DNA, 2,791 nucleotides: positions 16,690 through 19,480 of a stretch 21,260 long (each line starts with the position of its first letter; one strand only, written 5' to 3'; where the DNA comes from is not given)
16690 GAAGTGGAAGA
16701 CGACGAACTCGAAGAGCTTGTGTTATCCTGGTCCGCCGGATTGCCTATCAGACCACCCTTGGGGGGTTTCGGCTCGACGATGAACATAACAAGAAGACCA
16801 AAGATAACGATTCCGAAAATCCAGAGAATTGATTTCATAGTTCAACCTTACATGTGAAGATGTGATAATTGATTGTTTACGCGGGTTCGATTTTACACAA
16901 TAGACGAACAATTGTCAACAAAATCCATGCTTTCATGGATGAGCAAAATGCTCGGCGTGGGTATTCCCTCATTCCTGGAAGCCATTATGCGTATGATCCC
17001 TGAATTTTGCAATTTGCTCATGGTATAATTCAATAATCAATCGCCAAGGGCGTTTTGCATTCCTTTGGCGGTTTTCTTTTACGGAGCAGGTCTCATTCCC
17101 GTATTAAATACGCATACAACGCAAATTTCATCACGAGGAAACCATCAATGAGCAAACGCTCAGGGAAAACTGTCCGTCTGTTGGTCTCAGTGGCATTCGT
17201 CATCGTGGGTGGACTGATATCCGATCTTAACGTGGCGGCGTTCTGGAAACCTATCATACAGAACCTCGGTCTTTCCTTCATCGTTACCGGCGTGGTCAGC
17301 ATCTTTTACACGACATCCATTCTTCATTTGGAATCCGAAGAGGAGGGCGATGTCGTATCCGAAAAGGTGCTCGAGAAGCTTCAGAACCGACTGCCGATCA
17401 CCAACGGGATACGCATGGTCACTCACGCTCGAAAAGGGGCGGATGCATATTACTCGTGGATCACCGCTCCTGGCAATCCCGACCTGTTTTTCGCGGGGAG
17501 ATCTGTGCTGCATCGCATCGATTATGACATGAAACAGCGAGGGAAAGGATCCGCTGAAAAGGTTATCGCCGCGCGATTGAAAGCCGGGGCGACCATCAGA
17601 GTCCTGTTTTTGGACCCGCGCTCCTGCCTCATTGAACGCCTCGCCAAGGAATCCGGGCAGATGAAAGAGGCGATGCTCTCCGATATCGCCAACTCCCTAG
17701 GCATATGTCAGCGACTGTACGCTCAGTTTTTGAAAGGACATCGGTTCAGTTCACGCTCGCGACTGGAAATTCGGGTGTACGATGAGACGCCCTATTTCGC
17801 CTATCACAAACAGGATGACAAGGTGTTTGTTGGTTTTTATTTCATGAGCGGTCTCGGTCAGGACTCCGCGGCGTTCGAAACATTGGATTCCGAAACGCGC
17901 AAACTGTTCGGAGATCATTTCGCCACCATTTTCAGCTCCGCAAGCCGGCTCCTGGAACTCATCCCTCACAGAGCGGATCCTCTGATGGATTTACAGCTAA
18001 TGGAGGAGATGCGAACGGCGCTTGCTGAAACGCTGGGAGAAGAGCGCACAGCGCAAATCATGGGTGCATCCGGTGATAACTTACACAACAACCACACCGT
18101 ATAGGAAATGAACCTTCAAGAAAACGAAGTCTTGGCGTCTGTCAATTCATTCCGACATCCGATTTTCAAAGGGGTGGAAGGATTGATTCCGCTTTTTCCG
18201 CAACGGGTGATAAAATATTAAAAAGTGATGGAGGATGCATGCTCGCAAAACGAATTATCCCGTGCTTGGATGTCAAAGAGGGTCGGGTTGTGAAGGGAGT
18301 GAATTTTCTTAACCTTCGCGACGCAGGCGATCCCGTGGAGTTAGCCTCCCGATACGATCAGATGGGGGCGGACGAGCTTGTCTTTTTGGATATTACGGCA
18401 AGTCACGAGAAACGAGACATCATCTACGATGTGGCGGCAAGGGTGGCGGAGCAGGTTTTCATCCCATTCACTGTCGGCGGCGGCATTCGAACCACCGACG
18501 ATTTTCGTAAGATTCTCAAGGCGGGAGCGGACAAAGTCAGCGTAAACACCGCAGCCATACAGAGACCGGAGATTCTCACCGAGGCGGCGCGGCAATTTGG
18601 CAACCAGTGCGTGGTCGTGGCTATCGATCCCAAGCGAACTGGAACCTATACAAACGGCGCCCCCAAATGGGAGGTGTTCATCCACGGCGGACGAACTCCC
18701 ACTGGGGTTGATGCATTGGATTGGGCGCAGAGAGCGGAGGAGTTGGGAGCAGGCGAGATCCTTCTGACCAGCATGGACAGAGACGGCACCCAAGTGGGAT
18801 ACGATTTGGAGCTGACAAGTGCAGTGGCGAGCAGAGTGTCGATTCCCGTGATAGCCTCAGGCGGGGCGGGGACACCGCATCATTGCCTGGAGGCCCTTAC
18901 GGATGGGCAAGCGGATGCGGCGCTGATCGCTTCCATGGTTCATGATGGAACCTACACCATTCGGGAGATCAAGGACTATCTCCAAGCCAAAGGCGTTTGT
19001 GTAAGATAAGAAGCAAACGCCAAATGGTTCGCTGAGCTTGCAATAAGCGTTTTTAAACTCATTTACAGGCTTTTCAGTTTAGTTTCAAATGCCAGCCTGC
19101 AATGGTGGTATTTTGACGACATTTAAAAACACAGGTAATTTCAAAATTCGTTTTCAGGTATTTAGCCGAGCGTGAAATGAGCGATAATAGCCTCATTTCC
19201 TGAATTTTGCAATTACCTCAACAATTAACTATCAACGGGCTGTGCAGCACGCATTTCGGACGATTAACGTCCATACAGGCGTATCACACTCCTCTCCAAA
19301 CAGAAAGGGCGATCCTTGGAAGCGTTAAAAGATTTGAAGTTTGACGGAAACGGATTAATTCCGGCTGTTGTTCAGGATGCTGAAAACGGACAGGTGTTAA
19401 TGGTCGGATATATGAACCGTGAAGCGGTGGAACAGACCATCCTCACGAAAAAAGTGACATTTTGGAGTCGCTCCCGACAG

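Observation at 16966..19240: A 60-80 nt sequence is shared by two separate intergenic regions (upstream of the orphan membrane-protein gene and inside the hisF-hisI gap)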

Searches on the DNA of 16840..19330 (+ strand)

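Call 67: search_rna_families(source=window, start=16840, end=19330, threshold=evalue, max_evalue=1)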
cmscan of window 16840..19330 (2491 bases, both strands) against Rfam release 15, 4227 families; matches with E-value up to 1: 0.
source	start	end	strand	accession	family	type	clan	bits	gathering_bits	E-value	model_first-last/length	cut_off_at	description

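Call 80: search_dna_similar(query=window:19120-19230:+, collection=plasmids, mode=distant, max_evalue=0.01, max_rows=10)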
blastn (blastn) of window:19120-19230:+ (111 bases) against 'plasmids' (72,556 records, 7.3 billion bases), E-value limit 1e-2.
No match.

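Call 85: search_dna_similar(query=window:19120-19230:+, collection=phages, mode=distant, max_evalue=0.01, max_rows=10)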
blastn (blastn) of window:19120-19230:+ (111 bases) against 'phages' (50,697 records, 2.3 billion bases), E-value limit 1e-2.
No match.
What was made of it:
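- Closest known: Bacterial MITEs in general. Different: The family had no sequence match in the plasmid, phage or Rfam collections searched (calls 67, 80, 85).
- Tried and rejected: blastn of the element against plasmids and phages: no match (calls 80, 85).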
